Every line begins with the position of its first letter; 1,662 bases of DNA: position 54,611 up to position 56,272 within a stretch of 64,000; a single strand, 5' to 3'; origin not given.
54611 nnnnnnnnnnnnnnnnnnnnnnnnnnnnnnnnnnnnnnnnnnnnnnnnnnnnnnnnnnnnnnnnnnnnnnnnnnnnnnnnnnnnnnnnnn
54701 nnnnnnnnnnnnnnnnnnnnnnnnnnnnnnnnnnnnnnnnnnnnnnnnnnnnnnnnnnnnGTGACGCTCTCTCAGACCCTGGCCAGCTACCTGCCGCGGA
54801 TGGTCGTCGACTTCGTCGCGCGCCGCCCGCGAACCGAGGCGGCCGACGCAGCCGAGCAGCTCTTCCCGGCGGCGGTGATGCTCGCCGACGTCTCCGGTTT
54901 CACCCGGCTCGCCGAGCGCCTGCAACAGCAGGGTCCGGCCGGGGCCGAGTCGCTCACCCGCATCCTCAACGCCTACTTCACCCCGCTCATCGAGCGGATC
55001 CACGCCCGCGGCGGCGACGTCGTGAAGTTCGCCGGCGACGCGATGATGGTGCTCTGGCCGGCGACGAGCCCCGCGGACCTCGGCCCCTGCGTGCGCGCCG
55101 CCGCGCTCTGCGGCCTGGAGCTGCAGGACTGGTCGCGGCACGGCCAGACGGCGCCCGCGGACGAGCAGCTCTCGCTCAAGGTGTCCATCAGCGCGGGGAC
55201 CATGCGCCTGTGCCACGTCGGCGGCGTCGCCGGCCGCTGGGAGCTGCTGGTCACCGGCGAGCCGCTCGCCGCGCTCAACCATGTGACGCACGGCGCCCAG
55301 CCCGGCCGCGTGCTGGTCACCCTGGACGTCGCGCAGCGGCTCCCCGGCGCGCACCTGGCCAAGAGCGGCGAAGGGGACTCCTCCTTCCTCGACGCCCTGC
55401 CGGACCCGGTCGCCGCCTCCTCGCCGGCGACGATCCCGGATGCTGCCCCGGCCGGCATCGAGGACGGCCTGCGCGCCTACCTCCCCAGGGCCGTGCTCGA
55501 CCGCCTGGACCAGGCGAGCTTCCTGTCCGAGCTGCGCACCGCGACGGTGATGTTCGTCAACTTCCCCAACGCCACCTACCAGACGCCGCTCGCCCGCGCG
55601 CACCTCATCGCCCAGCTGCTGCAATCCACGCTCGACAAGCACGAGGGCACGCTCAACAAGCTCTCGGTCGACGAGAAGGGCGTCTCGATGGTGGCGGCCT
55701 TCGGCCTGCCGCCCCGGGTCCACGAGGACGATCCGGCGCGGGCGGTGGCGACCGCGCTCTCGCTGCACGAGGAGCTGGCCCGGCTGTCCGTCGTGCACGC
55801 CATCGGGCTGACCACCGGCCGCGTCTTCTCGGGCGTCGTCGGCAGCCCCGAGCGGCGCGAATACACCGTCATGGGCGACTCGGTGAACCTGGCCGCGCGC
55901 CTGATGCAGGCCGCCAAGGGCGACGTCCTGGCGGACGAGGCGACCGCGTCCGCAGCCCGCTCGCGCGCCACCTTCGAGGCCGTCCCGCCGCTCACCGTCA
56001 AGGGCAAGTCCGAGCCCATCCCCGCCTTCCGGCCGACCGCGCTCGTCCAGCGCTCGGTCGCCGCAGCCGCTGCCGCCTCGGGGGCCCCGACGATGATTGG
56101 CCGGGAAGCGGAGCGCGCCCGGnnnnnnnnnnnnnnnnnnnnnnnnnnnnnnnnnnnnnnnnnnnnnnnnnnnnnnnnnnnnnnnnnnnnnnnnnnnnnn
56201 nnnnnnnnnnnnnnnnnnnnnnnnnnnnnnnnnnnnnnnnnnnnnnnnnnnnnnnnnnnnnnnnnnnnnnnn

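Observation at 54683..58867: Tandem cyclase homology domains in one polypeptide, fused to a STAND ATPase and a TPR-like array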

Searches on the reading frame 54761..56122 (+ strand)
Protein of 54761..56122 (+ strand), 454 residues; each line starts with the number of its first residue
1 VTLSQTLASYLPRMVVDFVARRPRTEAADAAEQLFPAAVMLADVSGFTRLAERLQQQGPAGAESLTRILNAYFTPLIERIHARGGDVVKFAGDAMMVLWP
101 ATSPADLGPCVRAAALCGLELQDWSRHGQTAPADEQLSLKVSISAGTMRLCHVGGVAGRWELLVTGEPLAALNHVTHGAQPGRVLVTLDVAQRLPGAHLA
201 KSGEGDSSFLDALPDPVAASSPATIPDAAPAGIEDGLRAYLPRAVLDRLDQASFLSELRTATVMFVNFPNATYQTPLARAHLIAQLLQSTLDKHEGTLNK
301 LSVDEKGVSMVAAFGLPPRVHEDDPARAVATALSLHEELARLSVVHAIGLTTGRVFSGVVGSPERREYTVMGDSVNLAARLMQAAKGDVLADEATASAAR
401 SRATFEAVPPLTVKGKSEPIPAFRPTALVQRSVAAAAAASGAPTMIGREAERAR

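Call 37: predict_structure(alignment_id=A1)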
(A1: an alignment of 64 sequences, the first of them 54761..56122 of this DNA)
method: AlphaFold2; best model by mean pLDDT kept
length: 454 residues; sequences in the alignment: 64
mean_pLDDT: 90.2   pTM: 0.90
mean pLDDT of the five models: 90.2, 89.9, 89.8, 89.4, 89.3
residues with pLDDT >= 90: 330; 70-90: 79; 50-70: 43; < 50: 2
segments of 3 or more residues with pLDDT < 50: none
pLDDT, mean of each block of 10 residues (from residue 1): 90 94 79 98 92 88 89 95 95 94 96 96 86 87 98 95 97 95 97 96 91 80 67 91 87 74 97 97 98 94 91 89 94 98 98 92 93 94 97 98 97 91 96 63 52 54
secondary structure, 60 per line:
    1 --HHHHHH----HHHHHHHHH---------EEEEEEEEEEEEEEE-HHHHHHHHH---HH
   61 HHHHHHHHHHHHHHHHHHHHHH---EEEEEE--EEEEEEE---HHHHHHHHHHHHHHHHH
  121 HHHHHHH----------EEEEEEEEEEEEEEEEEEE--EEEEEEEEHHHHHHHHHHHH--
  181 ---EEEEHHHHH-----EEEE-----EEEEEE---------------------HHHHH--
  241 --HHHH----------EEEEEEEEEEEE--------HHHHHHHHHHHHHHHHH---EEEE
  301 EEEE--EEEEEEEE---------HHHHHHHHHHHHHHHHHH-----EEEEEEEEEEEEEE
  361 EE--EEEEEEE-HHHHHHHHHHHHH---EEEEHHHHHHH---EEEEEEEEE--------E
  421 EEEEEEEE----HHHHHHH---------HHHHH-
elements in order: H3-8 H13-21 E31-45 H47-55 H59-82 E86-91 E94-100 H104-127 E138-156 E159-166 H167-178 E184-187 H188-192 E198-201 E207-212 H234-238 H243-246 E257-268 H277-293 E297-304 E307-314 H324-341 E347-362 E365-371 H373-385 E389-392 H393-399 E403-411 E420-428 H433-439 H449-453

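Call 40: fold_search(model_id=the predicted structure, library=pdb)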
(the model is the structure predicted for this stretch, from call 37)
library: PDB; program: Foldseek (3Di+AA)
matches with E <= 10: 909; with E <= 0.001: 190
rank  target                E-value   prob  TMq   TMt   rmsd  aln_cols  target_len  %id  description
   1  8co7                  6.3e-34  1.00  0.82  0.80   3.7       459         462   24  Crystal structure of human soluble adenylyl cyclase (sAC) in complex with inhibitor TDI-09066 (released 2024-01-03)
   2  5iv4                  1.0e-33  1.00  0.82  0.80   3.3       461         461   24  Crystal structure of the human soluble adenylyl cyclase in complex with the allosteric inhibitor LRE1 (released 2016-08-17)
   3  4usu                  5.7e-33  1.00  0.79  0.78   3.5       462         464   24  Crystal structure of human soluble Adenylyl Cyclase in complex with alpha,beta-methyleneadenosine-5'-triphosphate (released 2014-07-30)
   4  4cm0                  5.7e-33  1.00  0.79  0.78   3.5       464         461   23  Crystal structure of human soluble Adenylyl Cyclase with alpha,beta- methyleneadenosine-5'-triphosphate soaked with bica (released 2014-03-05)
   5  4clw                  1.2e-32  1.00  0.80  0.79   3.3       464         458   24  Crystal structure of human soluble Adenylyl Cyclase in complex with alpha,beta-methyleneadenosine-5'-triphosphate soaked (released 2014-03-05)
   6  4clk                  1.5e-32  1.00  0.80  0.79   3.4       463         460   23  Crystal structure of human soluble Adenylyl Cyclase in complex with alpha,beta-methyleneadenosine-5'-triphosphate (released 2014-03-05)
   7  4clp                  1.7e-32  1.00  0.80  0.79   3.2       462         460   24  Crystal structure of human soluble Adenylyl Cyclase complex with adenosine-3',5'-cyclic-monophosphate (released 2014-03-05)
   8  4usw                  2.1e-32  1.00  0.79  0.78   3.4       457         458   24  Crystal structure of human soluble Adenylyl Cyclase with ATP (released 2014-07-30)
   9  4cm2                  2.4e-32  1.00  0.79  0.78   3.4       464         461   24  Crystal structure of human soluble Adenylyl Cyclase soaked with bisulfite (released 2014-03-05)
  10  4oyz                  2.5e-32  1.00  0.80  0.78   3.6       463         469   24  Human solAC Complexed with Bicarbonate (released 2014-04-02)
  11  8il7                  2.5e-32  1.00  0.78  0.77   4.2       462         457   24  Structure of human soluble Adenylyl Cyclase in complex with lactate (released 2023-07-26)
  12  4clf                  2.8e-32  1.00  0.78  0.77   4.6       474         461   24  Crystal structure of human soluble Adenylyl Cyclase (Apo form) (released 2014-03-05)
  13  5d0r                  3.0e-32  1.00  0.80  0.79   3.8       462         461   24  Crystal structure of human soluble Adenylyl Cyclase with the inhibitor bithionol (released 2016-03-16)
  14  8coj                  4.1e-32  1.00  0.79  0.79   4.5       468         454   24  Crystal structure of human soluble adenylyl cyclase catalytic domain in complex with the inhibitor TDI-10228 (released 2023-04-26)
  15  4clt                  4.6e-32  1.00  0.81  0.80   3.1       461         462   24  Crystal structure of human soluble Adenylyl Cyclase with adenosine-3', 5'-cyclic-monophosphate and pyrophosphate (released 2014-03-05)
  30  6yii                  1.3e-14  1.00  0.56  0.54  10.1       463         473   14  Crystal structure of a Class III adenylyl cyclase-like ATP-binding protein from Pseudomonas aeruginosa (released 2020-06-17)
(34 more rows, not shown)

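Call 59: search_protein_representatives(protein=window:54761-56122:+)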
Query: 454 residues. Proteins with E-value up to 0.001 (for the whole library): 54553; up to 1e-10: 17885; up to 1e-30: 3537. The best 150 are listed.
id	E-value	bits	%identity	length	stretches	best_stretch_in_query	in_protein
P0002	8.5e-186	634.5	74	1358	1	3-438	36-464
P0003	1.1e-133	462.9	56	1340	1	3-452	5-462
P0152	8.0e-127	440.3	59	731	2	228-451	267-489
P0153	5.8e-126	437.4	33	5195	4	33-435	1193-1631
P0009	1.8e-121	422.6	54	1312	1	6-451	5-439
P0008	6.8e-114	397.7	51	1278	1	5-432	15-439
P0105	7.2e-112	391.0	53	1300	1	9-452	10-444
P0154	1.0e-110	387.2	50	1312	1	2-454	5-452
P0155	4.7e-109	381.7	49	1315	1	2-452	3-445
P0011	1.9e-108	379.7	50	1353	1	2-453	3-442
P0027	3.6e-108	378.8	49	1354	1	2-452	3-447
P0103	1.3e-104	367.1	46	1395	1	5-452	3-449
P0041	1.5e-104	366.9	48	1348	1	2-445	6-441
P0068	7.4e-104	364.6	48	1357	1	2-454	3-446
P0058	1.0e-103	364.2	48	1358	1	2-431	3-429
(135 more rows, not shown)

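Call 67: find_related_loci(query=A1, collection=genome_contigs, flank=6000)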
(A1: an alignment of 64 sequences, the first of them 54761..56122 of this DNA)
Query A1 (454 aa) in genome_contigs; peptide patterns used: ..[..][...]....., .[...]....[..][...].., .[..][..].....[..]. (x = any residue, [..] = any of these).
597 stretches matched a pattern (row limit reached: there are more); 555 encode a relative of the query (tblastn E <= 1e-3); the best 80 are kept; 80 distinct loci.
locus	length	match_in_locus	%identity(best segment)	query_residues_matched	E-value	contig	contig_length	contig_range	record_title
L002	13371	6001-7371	79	1-452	0e+0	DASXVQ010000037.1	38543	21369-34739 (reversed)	MAG TPA_asm: Myxococcales bacterium isolate SMAG_U4749 k141_125919, whole genome shotgun sequence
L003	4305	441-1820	47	2-454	2e-119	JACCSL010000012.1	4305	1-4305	MAG: Ardenticatenales bacterium isolate MGR_bin47 SD2897-2912_k127_469780, whole genome shotgun sequence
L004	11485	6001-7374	47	3-425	1e-113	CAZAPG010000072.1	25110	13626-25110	MAG TPA_asm: uncultured Caldilineaceae bacterium isolate binchicken_co350_69 genome assembly, contig: NODE_2576_length_2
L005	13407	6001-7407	46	3-452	4e-111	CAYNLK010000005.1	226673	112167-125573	MAG TPA_asm: uncultured Caldilineaceae bacterium isolate binchicken_co44_236 genome assembly, contig: NODE_46_length_226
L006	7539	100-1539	44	3-452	3e-108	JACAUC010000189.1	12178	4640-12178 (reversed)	MAG: Candidatus Chloroheliaceae bacterium isolate L227-5C MAG2_190, whole genome shotgun sequence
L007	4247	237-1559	45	5-451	3e-105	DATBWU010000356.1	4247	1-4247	MAG TPA_asm: Anaerolineae bacterium isolate SMAG_U7549 k141_249313, whole genome shotgun sequence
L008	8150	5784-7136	41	2-453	5e-104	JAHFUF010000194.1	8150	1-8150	MAG: Blastocatellia bacterium isolate nzgw73 NODE_15420_length_8151_cov_2.879577, whole genome shotgun sequence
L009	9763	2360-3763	40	3-452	2e-102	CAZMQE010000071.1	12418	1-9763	MAG TPA_asm: uncultured Anaerolinea sp. isolate binchicken_co197_367 genome assembly, contig: NODE_9024_length_12418_cov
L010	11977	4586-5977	40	2-454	3e-102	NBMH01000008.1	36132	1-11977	MAG: Anaerolineaceae bacterium 4572_78 ex4572_78_scaffold_794, whole genome shotgun sequence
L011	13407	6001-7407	40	3-453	7e-102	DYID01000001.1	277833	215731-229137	MAG TPA_asm: Anaerolinea sp. isolate TT109_57_62 Afr_mines_TT109_14_length_277833_cov_25_891280, whole genome shotgun se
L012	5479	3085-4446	45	3-454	6e-102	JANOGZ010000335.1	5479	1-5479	MAG: Pyrinomonadaceae bacterium isolate SOY_64_concoct_390 SOY_64_k141_4109217, whole genome shotgun sequence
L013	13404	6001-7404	40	3-452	1e-101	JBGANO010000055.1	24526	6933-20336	MAG: Anaerolineales bacterium isolate MAG_MBR_AS.75 MBRAS-75_NODE_55_length_24526_cov_27.343000, whole genome shotgun se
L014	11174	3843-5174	44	5-454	1e-101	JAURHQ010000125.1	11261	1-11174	MAG: Gammaproteobacteria bacterium isolate SFB_657D_100_21 NODE_125_length_11261_cov_3.055347, whole genome shotgun sequ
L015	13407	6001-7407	40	3-453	1e-100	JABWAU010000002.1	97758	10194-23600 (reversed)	MAG: Anaerolineales bacterium isolate MAG_12 scaffold_149, whole genome shotgun sequence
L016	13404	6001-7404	40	3-452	1e-100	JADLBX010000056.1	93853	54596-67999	MAG: Anaerolineales bacterium isolate SJ198 c_000001175020, whole genome shotgun sequence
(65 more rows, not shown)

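Call 74: search_protein_families(library=pfam, proteins=[L014:8880-11027:+, L015:10209-11759:+, L013:4999-5925:-, L015:2548-3831:-], max_evalue=0.001)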
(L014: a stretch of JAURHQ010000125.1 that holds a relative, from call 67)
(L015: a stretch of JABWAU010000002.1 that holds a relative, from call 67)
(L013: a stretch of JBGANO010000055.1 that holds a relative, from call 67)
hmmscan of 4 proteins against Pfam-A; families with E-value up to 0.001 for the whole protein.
L014:8880-11027:+ (715 aa): 7 families
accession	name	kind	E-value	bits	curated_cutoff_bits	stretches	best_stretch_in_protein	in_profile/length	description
PF00664.28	ABC_membrane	-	3.8e-42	145.3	28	1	160-425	6-274/274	ABC transporter transmembrane region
PF00005.33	ABC_tran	-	7.7e-33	114.4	25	1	487-636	1-137/137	ABC transporter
PF03412.21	Peptidase_C39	-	1.3e-11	44.9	22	1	14-130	10-128/133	Peptidase C39 family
PF02463.25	SMC_N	-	2.7e-05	24.1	40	0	607-678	136-211/220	RecF/RecN/SMC N terminal domain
PF13191.12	AAA_16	-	0.00012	23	32.6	1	500-661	27-166/167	AAA ATPase domain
PF13401.12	AAA_22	-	0.00069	20.4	27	0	500-639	8-97/130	AAA domain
PF06414.18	Zeta_toxin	-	0.0008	19.3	22.3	0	502-542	21-61/199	Zeta toxin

L015:10209-11759:+ (516 aa): 1 family
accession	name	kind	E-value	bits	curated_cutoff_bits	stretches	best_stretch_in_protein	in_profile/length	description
PF00067.27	p450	-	3.1e-66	224.5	22.8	1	55-475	2-442/462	Cytochrome P450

L013:4999-5925:- (308 aa): 2 families
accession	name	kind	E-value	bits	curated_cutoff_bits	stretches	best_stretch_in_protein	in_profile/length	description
PF01988.24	VIT1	-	1.9e-16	61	28.1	2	156-213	3-61/214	VIT family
PF02915.23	Rubrerythrin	-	0.0002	22.2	22.8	0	35-70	9-46/137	Rubrerythrin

L015:2548-3831:- (427 aa): 1 family
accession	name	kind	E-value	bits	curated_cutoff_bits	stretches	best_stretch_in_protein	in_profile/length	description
PF08735.15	DUF1786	-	4.2e-74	249.5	25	1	70-353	1-252/252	Putative pyruvate format-lyase activating enzyme (DUF1786)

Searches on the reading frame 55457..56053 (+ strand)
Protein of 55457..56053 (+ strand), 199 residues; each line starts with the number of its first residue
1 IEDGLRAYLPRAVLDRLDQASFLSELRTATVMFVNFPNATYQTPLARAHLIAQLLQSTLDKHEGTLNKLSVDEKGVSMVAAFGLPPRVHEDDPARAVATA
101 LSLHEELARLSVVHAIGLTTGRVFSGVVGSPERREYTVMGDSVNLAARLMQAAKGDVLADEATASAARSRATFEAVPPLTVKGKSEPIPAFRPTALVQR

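Call 14: search_solved_structures(query=window:55457-56053:+, max_evalue=1, show_alignments=4)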
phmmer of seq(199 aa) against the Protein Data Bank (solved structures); distinct sequences matched with E-value up to 1: 51.
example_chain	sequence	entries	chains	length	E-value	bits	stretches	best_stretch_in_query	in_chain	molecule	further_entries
4oya_A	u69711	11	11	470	7.2e-22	81.7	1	2-191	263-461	Adenylate cyclase type 10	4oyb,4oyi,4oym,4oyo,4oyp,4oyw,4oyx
4clf_A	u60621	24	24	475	7.4e-22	81.7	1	2-191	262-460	ADENYLATE CYCLASE TYPE 10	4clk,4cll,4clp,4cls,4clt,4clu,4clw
4cm2_A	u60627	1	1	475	8.5e-22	81.5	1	2-191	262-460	ADENYLATE CYCLASE TYPE 10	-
4cm0_A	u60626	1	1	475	2.2e-21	80.1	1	2-191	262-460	SOLUBLE ADENYLYL CYCLASE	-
6fht_A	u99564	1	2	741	1.2e-08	38.6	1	58-189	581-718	Bacteriophytochrome,Adenylate cyclase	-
5x4t_A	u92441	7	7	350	1.5e-07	35.1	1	114-191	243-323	Photoactivated adenylyl cyclase | Family 3 adenylate cyclase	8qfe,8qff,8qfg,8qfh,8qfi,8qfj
9f1z_A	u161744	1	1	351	1.5e-07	35.1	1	114-191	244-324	Family 3 adenylate cyclase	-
5x4u_A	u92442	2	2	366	1.6e-07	35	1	114-191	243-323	Photoactivated adenylyl cyclase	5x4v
4yus_A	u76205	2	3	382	1.7e-07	34.9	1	114-190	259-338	Family 3 adenylate cyclase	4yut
9f1w_A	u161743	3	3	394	1.8e-07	34.8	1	114-190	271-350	Family 3 adenylate cyclase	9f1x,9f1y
2w01_A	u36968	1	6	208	4.8e-07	33.4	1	60-189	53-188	ADENYLATE CYCLASE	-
1wc0_A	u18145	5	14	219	9.2e-07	32.5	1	25-164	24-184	ADENYLATE CYCLASE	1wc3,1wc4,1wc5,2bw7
1wc1_A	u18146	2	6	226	1e-06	32.4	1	25-164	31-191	ADENYLATE CYCLASE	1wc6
1yk9_A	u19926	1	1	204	2.7e-05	27.7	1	33-152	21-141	Adenylate cyclase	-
3r5g_A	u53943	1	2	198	2.8e-05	27.7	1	115-192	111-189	CyaB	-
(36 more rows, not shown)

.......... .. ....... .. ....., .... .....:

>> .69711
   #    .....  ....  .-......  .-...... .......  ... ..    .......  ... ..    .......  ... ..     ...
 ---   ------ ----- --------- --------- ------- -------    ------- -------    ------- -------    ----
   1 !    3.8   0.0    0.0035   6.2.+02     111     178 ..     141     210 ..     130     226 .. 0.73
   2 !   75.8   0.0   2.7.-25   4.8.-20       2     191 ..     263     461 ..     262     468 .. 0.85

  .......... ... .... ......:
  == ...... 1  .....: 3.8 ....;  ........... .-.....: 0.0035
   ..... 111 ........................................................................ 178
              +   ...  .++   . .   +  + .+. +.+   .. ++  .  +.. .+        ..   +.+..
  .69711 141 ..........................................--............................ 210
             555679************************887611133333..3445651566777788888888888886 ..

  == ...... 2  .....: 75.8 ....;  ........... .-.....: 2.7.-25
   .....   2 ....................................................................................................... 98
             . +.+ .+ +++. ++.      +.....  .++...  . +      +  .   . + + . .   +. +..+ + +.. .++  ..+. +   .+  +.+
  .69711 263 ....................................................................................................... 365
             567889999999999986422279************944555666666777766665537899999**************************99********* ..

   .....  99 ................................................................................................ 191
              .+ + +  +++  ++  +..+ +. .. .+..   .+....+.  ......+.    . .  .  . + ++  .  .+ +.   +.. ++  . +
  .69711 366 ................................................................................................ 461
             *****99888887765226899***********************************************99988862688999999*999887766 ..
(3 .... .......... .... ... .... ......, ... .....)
